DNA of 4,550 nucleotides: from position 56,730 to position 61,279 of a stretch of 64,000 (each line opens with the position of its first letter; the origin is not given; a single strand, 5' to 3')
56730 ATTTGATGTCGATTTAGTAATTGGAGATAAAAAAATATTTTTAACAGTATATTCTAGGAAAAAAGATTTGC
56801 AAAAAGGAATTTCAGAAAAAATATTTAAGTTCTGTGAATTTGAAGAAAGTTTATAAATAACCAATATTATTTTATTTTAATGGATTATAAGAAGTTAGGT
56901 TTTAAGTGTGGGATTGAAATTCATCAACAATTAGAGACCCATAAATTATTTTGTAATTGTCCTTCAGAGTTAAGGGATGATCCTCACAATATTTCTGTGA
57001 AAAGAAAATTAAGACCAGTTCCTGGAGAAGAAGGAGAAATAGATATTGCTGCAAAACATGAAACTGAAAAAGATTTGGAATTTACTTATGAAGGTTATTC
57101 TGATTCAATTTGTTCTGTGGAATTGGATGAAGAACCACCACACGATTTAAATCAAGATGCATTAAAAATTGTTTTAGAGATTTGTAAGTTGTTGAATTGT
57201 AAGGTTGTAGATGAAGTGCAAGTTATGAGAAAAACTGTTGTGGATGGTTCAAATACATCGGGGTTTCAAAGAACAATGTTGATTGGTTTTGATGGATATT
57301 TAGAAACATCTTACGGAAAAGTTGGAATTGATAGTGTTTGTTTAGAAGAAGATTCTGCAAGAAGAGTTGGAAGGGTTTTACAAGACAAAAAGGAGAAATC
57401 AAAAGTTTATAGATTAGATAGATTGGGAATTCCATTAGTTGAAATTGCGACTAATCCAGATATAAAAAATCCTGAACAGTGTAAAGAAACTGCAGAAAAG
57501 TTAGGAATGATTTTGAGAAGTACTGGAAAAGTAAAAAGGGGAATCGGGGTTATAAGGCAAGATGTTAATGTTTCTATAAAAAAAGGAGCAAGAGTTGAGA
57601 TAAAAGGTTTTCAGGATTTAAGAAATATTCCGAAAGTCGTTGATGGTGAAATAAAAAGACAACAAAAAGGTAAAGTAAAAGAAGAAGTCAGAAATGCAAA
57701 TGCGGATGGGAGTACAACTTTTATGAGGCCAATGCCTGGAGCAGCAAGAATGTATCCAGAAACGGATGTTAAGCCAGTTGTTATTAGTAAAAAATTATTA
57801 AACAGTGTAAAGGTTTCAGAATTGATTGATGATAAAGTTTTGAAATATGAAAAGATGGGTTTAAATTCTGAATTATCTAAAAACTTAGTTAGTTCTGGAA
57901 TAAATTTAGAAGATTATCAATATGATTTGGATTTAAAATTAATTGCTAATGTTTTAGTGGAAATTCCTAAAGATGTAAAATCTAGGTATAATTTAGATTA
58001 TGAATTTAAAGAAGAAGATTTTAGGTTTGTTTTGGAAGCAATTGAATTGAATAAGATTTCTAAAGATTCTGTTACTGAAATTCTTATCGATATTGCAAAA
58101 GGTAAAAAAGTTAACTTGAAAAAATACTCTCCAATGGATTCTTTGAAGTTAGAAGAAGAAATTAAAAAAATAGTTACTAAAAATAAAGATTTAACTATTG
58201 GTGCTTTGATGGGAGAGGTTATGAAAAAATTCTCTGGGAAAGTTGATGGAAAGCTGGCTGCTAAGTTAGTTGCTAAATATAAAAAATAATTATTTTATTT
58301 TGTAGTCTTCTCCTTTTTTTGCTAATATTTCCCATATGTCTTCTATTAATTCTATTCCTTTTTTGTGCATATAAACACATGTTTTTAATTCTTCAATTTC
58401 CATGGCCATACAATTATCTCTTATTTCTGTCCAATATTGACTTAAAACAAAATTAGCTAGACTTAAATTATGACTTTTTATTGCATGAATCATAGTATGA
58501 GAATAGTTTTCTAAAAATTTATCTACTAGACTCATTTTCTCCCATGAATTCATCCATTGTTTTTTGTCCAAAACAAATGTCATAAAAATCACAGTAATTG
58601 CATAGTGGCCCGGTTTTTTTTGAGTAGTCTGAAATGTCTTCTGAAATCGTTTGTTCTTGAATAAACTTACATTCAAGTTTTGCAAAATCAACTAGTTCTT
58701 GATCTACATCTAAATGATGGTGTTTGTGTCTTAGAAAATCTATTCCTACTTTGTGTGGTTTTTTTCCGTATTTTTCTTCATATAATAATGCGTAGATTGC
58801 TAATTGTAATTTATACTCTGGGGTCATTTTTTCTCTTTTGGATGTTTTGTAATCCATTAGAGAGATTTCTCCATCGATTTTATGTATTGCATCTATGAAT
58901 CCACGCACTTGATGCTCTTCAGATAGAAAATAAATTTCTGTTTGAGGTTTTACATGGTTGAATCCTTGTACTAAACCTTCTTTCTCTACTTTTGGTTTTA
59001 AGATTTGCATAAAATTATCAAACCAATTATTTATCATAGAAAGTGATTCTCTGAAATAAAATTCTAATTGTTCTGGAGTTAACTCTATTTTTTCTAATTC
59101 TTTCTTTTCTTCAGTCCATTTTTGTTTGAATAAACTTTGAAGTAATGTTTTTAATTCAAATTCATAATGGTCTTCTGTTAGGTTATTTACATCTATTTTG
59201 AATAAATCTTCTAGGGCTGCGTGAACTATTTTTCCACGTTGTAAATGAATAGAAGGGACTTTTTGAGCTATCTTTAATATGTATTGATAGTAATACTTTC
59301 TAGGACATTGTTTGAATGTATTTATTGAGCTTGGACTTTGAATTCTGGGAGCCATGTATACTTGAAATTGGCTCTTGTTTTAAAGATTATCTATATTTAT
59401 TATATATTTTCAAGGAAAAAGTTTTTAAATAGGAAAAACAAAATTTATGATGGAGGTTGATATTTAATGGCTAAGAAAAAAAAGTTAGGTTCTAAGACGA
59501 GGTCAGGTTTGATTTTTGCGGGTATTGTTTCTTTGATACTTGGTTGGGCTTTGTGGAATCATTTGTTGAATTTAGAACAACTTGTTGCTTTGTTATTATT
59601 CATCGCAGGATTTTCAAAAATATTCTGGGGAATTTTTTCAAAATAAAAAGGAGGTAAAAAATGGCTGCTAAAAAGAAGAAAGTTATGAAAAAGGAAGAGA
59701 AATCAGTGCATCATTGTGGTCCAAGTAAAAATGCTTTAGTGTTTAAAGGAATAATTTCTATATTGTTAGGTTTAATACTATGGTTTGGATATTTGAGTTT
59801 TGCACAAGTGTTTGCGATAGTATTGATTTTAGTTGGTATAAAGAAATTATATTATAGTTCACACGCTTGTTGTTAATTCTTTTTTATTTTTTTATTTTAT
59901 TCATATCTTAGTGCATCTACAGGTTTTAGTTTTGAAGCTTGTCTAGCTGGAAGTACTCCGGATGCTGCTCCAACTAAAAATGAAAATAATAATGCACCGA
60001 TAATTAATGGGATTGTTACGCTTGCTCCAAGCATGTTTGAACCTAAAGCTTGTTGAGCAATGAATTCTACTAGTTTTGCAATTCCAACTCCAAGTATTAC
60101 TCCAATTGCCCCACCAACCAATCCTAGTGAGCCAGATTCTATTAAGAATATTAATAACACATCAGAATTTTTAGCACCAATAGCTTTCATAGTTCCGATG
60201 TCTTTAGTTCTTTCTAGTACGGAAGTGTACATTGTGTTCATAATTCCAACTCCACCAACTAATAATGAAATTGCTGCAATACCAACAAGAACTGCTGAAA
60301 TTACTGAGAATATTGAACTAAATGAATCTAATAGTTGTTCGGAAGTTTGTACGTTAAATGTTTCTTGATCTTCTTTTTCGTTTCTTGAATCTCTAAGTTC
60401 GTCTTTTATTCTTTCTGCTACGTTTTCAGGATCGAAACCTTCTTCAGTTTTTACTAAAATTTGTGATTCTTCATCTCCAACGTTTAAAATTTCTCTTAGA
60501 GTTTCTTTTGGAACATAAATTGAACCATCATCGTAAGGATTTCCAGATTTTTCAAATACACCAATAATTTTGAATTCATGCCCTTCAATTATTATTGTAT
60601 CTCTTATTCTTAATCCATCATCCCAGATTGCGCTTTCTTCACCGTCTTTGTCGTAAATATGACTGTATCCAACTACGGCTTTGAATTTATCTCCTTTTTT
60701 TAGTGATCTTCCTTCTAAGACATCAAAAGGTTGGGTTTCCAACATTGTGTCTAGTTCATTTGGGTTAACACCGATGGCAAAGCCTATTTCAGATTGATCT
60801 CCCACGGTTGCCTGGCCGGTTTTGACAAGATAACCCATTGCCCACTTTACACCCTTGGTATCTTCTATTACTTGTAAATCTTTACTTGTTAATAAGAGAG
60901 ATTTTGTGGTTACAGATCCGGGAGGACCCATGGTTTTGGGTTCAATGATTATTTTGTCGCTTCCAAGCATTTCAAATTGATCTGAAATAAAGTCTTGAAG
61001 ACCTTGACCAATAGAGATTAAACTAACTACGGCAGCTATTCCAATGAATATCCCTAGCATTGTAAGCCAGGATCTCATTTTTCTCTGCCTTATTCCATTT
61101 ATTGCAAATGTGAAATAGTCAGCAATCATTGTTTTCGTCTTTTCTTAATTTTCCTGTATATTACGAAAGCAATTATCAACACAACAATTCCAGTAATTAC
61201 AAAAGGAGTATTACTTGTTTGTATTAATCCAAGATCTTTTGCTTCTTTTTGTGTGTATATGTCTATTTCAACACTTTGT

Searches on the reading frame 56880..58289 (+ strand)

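Call 11: search_protein_families(library=ncbifam, proteins=[window:56880-58289:+])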
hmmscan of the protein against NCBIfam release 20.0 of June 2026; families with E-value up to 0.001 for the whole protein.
window:56880-58289:+ (469 aa): 8 families
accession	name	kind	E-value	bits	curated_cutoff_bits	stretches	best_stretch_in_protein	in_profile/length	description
NF003107.0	PRK04028.1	equivalog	1.1e-159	532.8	456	2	1-263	4-262/630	Glu-tRNA(Gln) amidotransferase subunit GatE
TIGR00134.1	gatE_arch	equivalog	7.5e-144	480.3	319.55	2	1-261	2-258/622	Glu-tRNA(Gln) amidotransferase subunit GatE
NF004012.0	PRK05477.1-2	equivalog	1.7e-44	152.4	338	2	90-466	53-476/481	Asp-tRNA(Asn)/Glu-tRNA(Gln) amidotransferase subunit GatB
TIGR00133.1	gatB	equivalog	5.3e-39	134.1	314.8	2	86-466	50-478/481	Asp-tRNA(Asn)/Glu-tRNA(Gln) amidotransferase subunit GatB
NF004014.0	PRK05477.1-4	equivalog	6.9e-25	87.7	414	1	90-465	51-471/475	Asp-tRNA(Asn)/Glu-tRNA(Gln) amidotransferase subunit GatB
NF004015.0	PRK05477.1-5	equivalog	1.5e-22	79.9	628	1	146-465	127-483/488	Asp-tRNA(Asn)/Glu-tRNA(Gln) amidotransferase subunit GatB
NF004011.1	PRK05477.1-1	equivalog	1.7e-21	76.5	680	1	90-465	51-470/475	Asp-tRNA(Asn)/Glu-tRNA(Gln) amidotransferase subunit GatB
NF004013.0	PRK05477.1-3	equivalog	5.9e-21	74.5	653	1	90-312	65-318/501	Asp-tRNA(Asn)/Glu-tRNA(Gln) amidotransferase subunit GatB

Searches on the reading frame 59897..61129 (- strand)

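Call 11: search_protein_families(library=ncbifam, proteins=[window:59897-61129:-])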
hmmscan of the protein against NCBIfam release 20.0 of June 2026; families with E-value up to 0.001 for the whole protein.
window:59897-61129:- (410 aa): 10 families
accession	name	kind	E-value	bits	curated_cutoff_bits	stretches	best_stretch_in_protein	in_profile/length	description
NF007826.0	PRK10535.1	equivalog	8.9e-46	156.4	966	1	7-408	259-646/648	macrolide ABC transporter ATP-binding protein/permease MacB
TIGR03434.1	ADOP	subfamily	3.6e-24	84.9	622.3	1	183-410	590-803/803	ADOP family duplicated permease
TIGR02212.1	lolCE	equivalog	6.7e-23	81.3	362.45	1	5-410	9-411/411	lipoprotein-releasing ABC transporter permease subunit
NF038346.1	FtsX_actino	exception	1e-11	44.8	250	1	259-386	161-293/308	permease-like cell division protein FtsX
NF038347.1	FtsX_Gpos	exception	4.8e-11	42.6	225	1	255-392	145-288/296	permease-like cell division protein FtsX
NF008076.0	PRK10814.1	exception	3.2e-09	36.3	473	1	289-410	275-399/399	lipoprotein-releasing ABC transporter permease subunit LolC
NF008357.0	PRK11146.1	exception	6.7e-09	35.1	439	1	186-404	187-408/414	lipoprotein-releasing ABC transporter permease subunit LolE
TIGR00439.2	FtsX_Gneg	equivalog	1.3e-08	34.4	255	1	255-395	144-287/292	permease-like cell division protein FtsX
TIGR01185.1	devC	equivalog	2.4e-06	26.8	290.35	1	225-388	211-365/380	ABC transporter permease DevC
TIGR02213.1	lolE_release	exception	6.5e-06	25.2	540.35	1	205-371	202-362/411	lipoprotein-releasing ABC transporter permease subunit LolE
